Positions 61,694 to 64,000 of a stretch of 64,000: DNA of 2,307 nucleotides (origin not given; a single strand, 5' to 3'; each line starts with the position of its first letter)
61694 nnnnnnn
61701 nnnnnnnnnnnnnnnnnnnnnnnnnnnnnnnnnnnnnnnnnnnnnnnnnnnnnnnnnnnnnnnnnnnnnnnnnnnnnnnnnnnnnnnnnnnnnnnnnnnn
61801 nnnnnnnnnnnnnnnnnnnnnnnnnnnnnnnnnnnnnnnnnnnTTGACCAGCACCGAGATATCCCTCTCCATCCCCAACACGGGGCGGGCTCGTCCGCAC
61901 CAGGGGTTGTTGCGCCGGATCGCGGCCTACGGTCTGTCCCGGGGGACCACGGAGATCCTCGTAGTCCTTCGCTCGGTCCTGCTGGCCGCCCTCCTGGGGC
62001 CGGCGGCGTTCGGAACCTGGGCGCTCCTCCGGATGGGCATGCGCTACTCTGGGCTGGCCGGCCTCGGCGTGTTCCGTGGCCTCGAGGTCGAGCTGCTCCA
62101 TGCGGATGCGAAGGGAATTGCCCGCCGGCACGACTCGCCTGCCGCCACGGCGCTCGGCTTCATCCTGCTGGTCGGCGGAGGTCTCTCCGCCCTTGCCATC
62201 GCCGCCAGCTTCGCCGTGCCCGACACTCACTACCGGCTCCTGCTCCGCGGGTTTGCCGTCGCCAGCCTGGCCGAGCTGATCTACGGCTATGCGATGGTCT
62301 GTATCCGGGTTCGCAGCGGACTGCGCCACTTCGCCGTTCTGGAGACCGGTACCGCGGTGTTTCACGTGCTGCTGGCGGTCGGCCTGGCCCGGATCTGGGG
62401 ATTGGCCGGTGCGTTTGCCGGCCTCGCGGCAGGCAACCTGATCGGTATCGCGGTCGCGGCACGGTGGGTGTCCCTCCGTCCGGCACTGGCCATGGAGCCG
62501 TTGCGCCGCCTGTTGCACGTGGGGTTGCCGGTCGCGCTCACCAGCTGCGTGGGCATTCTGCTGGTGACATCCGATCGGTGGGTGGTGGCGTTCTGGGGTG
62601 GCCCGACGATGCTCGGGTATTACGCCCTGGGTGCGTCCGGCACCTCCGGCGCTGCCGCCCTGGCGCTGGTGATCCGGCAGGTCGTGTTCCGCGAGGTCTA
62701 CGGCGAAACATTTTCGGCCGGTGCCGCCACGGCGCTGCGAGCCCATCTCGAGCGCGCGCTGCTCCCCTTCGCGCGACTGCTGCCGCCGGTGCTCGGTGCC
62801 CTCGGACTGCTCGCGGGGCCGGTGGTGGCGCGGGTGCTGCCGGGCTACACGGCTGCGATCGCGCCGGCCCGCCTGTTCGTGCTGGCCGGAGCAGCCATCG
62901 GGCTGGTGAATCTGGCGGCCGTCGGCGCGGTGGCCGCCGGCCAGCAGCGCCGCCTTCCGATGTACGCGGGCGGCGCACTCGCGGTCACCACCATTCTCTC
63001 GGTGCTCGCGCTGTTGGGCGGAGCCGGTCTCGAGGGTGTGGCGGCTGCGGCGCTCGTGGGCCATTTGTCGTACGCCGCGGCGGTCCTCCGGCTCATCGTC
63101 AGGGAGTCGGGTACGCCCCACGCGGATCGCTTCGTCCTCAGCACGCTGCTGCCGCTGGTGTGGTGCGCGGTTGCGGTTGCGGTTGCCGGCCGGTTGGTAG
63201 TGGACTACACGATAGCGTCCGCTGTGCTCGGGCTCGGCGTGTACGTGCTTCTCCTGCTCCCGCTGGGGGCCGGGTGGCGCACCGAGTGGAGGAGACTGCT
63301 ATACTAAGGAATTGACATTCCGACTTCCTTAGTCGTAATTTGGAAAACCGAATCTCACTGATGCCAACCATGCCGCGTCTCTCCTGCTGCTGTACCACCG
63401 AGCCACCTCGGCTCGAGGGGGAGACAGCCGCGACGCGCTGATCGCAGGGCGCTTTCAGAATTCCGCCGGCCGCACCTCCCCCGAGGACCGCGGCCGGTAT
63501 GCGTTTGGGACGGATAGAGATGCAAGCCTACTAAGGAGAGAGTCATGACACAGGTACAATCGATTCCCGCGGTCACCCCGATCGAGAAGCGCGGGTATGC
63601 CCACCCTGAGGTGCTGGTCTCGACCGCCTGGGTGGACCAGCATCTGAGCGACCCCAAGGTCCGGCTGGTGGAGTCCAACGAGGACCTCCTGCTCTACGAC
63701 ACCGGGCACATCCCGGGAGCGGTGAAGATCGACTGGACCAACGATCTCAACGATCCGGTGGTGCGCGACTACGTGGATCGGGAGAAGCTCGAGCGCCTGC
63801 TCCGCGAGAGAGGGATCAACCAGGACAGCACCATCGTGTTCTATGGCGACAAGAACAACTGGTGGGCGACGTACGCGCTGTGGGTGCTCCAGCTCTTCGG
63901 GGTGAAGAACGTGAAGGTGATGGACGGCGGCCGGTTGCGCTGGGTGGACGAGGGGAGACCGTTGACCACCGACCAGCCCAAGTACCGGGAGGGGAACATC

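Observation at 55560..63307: Translationally coupled six-gene operon pairing two PaaK/F390-synthetase-like ligases with an ATP-grasp ligase, a FemAB-like acyltransferase, a GT4 and a flippase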

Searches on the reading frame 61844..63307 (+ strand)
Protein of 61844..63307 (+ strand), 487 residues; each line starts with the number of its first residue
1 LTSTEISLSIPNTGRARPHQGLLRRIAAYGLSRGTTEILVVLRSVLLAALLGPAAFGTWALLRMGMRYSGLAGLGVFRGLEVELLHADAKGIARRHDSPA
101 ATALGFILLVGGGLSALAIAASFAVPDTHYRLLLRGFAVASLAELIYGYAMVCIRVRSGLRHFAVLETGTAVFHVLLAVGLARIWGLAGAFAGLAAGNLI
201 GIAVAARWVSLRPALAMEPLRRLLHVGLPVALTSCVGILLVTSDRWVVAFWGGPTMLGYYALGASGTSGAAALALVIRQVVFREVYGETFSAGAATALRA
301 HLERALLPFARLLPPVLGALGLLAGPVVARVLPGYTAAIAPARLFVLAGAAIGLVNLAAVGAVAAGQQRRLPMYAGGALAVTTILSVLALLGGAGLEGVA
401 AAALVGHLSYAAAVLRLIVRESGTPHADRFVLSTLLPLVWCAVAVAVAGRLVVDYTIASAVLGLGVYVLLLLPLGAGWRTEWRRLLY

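Call 4: search_protein_families(library=pfam, proteins=[window:61844-63307:+], max_evalue=0.01)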
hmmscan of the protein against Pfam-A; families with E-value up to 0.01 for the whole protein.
window:61844-63307:+ (487 aa): 1 family
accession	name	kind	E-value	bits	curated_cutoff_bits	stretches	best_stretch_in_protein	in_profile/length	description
PF01943.22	Polysacc_synt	-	0.00059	19.8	28.2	1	23-279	2-263/274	Polysaccharide biosynthesis protein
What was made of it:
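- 61844..63307 (+): PST/Wzx-type MOP transporter (487 aa; TTG start inferred). The window protein alone is below the Pfam cut-off (call 4).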

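Call 5: search_protein_families(library=ncbifam, proteins=[window:61844-63307:+], max_evalue=0.01)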
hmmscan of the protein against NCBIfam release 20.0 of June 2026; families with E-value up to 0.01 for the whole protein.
window:61844-63307:+ (487 aa): 0 families

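Call 72: search_solved_structures(query=A4, max_evalue=10)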
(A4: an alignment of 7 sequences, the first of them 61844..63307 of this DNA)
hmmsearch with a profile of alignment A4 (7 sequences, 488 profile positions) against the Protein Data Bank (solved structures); distinct sequences matched with E-value up to 10: 1.
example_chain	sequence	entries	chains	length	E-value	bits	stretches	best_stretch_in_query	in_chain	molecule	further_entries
1ig6_A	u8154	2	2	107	2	10.7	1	282-314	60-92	MODULATOR RECOGNITION FACTOR 2 | AT-rich interactive domain-containing protein 5B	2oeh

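Call 73: search_protein_families(library=pfam, alignment_id=A4, max_evalue=0.1)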
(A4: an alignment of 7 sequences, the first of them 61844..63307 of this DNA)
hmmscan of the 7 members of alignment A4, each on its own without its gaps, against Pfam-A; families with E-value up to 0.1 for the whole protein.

A. member 1, window:61844-63307:+ (487 aa): 1 family
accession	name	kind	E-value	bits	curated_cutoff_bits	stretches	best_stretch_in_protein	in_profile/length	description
PF01943.22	Polysacc_synt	-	0.00059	19.8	28.2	1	23-279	2-263/274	Polysaccharide biosynthesis protein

B. families by the number of members that match (of 7 scanned): 3 families
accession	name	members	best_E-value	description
PF01943.22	Polysacc_synt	7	1.3e-09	Polysaccharide biosynthesis protein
PF13440.11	Polysacc_synt_3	5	5.1e-08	Polysaccharide biosynthesis protein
PF13033.11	DUF3894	1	0.018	Protein of unknown function (DUF3894)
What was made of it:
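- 61844..63307 (+): 7 of 7 orthologues hit Polysacc_synt and 5 of 7 hit Polysacc_synt_3 at E<=0.1; best E 1e-9 and 5e-8 (call 73).
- On Wzx/Wzy-dependent polysaccharide locus: 7 of 7 orthologues hit PF01943 (best E 1e-9) and 5 of 7 hit PF13440 (call 73).
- Transporter orthologues are PST/Wzx-type, 7 of 7 (call 73). The transporter is PST/Wzx-type, not MATE (call 73). The transporter is PST-type, not MurJ/MVF (call 73).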

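Call 76: search_protein_families(library=padloc, proteins=[window:61844-63307:+], max_evalue=0.001)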
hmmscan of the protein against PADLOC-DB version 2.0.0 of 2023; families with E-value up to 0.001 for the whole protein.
window:61844-63307:+ (487 aa): 0 families

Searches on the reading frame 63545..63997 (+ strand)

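Call 77: search_protein_families(library=pfam, proteins=[window:63545-63997:+], max_evalue=0.001)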
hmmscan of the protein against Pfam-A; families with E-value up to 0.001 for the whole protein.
window:63545-63997:+ (151 aa): 1 family
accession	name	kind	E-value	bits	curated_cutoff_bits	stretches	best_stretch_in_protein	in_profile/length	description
PF00581.25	Rhodanese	-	1e-14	55.3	22.2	1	27-135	2-101/102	Rhodanese-like domain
